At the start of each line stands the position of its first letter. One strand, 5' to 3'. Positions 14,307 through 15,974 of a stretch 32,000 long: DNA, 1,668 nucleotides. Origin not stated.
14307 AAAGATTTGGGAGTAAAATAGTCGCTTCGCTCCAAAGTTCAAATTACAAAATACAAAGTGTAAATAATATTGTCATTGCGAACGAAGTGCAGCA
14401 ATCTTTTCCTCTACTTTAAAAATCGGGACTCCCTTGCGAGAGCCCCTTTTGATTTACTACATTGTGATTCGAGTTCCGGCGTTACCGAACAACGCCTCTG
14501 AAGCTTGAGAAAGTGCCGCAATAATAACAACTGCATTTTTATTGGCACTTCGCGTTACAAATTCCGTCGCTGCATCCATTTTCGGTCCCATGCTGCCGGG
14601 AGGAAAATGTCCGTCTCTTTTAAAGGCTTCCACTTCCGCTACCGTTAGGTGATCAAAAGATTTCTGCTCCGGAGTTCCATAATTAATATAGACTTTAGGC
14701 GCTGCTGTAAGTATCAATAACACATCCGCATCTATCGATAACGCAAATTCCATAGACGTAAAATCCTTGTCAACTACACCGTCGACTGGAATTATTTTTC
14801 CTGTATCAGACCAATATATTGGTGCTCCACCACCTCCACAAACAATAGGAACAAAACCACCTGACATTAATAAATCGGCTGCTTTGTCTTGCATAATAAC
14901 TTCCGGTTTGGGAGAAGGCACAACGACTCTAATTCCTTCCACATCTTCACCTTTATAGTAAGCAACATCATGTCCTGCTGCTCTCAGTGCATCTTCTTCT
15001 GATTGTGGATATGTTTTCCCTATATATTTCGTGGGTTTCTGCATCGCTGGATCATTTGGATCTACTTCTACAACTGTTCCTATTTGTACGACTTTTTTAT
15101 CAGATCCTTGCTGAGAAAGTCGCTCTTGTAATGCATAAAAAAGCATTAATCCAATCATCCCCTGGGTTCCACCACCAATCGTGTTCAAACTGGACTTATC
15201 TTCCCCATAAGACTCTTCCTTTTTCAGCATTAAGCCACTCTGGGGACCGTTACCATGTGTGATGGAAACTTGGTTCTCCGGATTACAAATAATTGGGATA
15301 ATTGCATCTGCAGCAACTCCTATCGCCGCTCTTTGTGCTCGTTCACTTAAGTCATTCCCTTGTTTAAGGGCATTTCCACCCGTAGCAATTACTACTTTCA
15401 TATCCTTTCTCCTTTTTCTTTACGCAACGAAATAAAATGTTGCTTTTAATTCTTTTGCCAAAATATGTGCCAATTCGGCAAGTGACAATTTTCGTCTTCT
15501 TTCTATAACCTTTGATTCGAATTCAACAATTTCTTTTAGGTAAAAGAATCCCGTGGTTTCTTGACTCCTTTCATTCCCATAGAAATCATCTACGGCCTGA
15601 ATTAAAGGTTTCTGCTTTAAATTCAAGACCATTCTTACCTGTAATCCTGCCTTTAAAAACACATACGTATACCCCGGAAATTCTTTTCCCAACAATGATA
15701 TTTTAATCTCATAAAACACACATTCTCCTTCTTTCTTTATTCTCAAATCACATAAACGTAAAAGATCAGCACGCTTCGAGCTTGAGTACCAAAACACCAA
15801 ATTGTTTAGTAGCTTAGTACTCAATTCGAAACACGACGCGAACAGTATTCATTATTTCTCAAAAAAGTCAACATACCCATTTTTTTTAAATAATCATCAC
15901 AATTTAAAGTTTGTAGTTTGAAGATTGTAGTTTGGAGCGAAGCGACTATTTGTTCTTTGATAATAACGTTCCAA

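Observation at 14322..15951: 21-nt perfect inverted repeat spanning the dnaA and mfd stop codons brackets the arcC two-gene segment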

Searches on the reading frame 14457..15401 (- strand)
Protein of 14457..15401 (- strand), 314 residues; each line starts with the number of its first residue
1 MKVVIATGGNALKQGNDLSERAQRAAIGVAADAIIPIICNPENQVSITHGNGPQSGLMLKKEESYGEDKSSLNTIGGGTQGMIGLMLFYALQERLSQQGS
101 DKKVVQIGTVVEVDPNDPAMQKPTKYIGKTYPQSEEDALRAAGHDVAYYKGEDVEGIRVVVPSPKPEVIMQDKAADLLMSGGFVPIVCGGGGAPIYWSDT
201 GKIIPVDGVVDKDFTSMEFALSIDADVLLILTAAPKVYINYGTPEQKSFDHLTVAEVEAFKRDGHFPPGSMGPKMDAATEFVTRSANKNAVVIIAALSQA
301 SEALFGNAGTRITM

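Call 9: search_protein_families(library=pfam, proteins=[window:14457-15401:-])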
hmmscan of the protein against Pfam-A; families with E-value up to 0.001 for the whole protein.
window:14457-15401:- (314 aa): 1 family
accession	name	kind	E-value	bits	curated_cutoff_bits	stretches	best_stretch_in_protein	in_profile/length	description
PF00696.33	AA_kinase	-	3.6e-15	56.8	24.9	1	1-286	1-227/234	Amino acid kinase family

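Call 19: find_encoding_contigs(protein=window:14457-15401:-, flank=10000, max_places=10)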
Protein window:14457-15401:- (314 aa): no gene with exactly this product is on record in the collection.

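Call 29: find_homologous_proteins(query=window:14457-15401:-, max_evalue=1e-20)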
Query window:14457-15401:- (314 aa): 1007 proteins with E <= 1e-20 among 3799 candidates; the best 120 are listed.
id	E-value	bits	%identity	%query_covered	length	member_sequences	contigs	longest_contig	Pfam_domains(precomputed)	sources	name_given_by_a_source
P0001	1.5e-203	693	100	100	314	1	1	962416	PF00696.34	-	-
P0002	9.3e-60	221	42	99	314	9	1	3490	PF00696.34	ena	-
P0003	1.7e-59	220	44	99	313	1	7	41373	PF00696.34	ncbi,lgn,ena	-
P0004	1.7e-59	220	43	99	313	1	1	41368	PF00696.34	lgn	-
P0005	1.8e-59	220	44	99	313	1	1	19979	PF00696.34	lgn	-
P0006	8.5e-58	214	43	99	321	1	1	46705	PF00696.34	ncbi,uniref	ncbi:carbamate kinase [Bacillus sp. 2205SS5-2]|uniref:carbamate kinase n=1 Tax=Bacillus sp. 2205SS5-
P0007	2.1e-56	210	41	99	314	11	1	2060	PF00696.34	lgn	-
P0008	3.4e-56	209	40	99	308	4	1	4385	PF00696.34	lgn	-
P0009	6.6e-56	208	40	99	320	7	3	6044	PF00696.34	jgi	jgi:carbamate kinase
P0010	9.6e-56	208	41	99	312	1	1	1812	PF00696.34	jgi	jgi:carbamate kinase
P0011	1.3e-55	207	41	99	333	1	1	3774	PF00696.34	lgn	-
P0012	4.0e-55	206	40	98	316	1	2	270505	PF00696.34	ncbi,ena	-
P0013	4.3e-55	205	41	99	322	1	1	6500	PF00696.34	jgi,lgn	jgi:carbamate kinase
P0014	9.8e-55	204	39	99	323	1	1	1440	PF00696.34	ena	-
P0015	1.1e-54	204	41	99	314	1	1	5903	PF00696.34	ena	-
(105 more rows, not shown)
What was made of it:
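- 14457..15401 (-): arcC-type carbamate kinase. The nearest outside homologues are only 44-46% identical. Homologue search (call 29).
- The source contig is 962 kb long (call 29).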

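Call 52: search_protein_families(library=ncbifam, proteins=[window:14457-15401:-], max_evalue=0.01)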
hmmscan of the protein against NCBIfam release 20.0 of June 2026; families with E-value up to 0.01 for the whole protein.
window:14457-15401:- (314 aa): 5 families
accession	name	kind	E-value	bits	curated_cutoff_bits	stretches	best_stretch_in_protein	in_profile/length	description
TIGR00746.1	arcC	equivalog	8.3e-81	271.4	358.25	1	1-313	1-308/309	carbamate kinase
NF009008.0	PRK12354.1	subfamily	1e-75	254.8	361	1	1-313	1-299/308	carbamate kinase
NF009007.0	PRK12352.1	subfamily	1.1e-72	244.6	266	1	2-313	4-314/316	carbamate kinase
NF006926.0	PRK09411.1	equivalog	1.4e-58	198.4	416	1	2-313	3-296/297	carbamate kinase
NF010659.0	PRK14058.1-1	equivalog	7.5e-06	25.3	223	1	175-306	143-261/267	[LysW]-aminoadipate kinase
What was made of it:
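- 14457..15401 (-): Pfam AA_kinase and NCBIfam arcC (calls 9, 52).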

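Call 69: find_encoding_contigs(protein=P0003, flank=6000, max_places=3)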
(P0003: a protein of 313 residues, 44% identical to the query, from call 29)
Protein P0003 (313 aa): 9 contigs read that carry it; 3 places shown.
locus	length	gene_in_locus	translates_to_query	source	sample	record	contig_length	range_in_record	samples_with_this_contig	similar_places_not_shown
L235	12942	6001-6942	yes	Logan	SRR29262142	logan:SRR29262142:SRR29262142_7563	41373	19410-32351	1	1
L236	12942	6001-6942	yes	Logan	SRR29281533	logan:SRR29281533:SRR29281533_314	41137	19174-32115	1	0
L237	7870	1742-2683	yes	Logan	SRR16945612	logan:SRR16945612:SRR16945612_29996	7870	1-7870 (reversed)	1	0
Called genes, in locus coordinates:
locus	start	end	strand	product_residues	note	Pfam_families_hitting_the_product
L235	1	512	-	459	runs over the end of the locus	PF02812:ELFV_dehydrog_N, PF00208:ELFV_dehydrog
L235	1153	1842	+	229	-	PF00027:cNMP_binding, PF13545:HTH_Crp_2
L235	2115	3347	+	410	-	PF02274:ADI, PF19420:DDAH_eukar (weak)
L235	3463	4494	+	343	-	PF02729:OTCace_N, PF00185:OTCace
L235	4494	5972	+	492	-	PF00324:AA_permease, PF13520:AA_permease_2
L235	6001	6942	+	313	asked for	PF00696:AA_kinase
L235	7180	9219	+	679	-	PF02743:dCache_1, PF22673:MCP-like_PDC_1, PF00672:HAMP, PF00015:MCPsignal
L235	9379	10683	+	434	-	PF02885:Glycos_trans_3N, PF00591:Glycos_transf_3, PF07831:PYNP_C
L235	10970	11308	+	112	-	-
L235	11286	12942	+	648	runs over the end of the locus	PF01496:V_ATPase_I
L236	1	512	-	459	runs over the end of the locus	PF02812:ELFV_dehydrog_N, PF00208:ELFV_dehydrog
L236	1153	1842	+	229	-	PF00027:cNMP_binding, PF13545:HTH_Crp_2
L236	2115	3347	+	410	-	PF02274:ADI, PF19420:DDAH_eukar (weak)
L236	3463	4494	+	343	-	PF02729:OTCace_N, PF00185:OTCace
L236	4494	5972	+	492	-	PF00324:AA_permease, PF03845:Spore_permease (weak), PF13520:AA_permease_2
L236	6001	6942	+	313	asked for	PF00696:AA_kinase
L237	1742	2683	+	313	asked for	PF00696:AA_kinase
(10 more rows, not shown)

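Call 70: find_encoding_contigs(protein=P0005, flank=6000, max_places=2)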
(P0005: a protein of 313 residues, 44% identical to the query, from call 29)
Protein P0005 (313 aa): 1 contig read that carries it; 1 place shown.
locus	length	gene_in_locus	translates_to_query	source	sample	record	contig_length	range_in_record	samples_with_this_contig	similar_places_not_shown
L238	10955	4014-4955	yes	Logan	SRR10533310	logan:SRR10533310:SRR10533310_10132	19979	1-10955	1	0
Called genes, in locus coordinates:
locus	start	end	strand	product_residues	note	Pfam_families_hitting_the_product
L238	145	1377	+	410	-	PF02274:ADI, PF19420:DDAH_eukar (weak)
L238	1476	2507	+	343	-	PF02729:OTCace_N, PF00185:OTCace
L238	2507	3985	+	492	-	PF00324:AA_permease, PF13520:AA_permease_2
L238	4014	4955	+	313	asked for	PF00696:AA_kinase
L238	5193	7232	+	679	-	PF02743:dCache_1, PF22673:MCP-like_PDC_1, PF00672:HAMP, PF00015:MCPsignal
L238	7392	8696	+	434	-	PF02885:Glycos_trans_3N, PF00591:Glycos_transf_3, PF07831:PYNP_C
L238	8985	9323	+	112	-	-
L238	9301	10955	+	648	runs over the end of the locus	PF01496:V_ATPase_I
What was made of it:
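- Tried and rejected: The nearest homologues (44%) lie in ordinary ADI operons of unrelated bacteria (calls 29, 69, 70).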

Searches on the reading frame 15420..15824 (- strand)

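Call 9: search_protein_families(library=pfam, proteins=[window:15420-15824:-])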
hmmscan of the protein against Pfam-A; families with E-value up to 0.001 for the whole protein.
window:15420-15824:- (134 aa): 0 families

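Call 52: search_protein_families(library=ncbifam, proteins=[window:15420-15824:-], max_evalue=0.01)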
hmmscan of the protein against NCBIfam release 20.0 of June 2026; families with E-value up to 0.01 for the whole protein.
window:15420-15824:- (134 aa): 1 family
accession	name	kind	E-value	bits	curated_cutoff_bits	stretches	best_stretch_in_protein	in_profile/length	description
NF001557.0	PRK00378.1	equivalog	0.0035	16.6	341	1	62-131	189-258/334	nucleoid-associated protein YejK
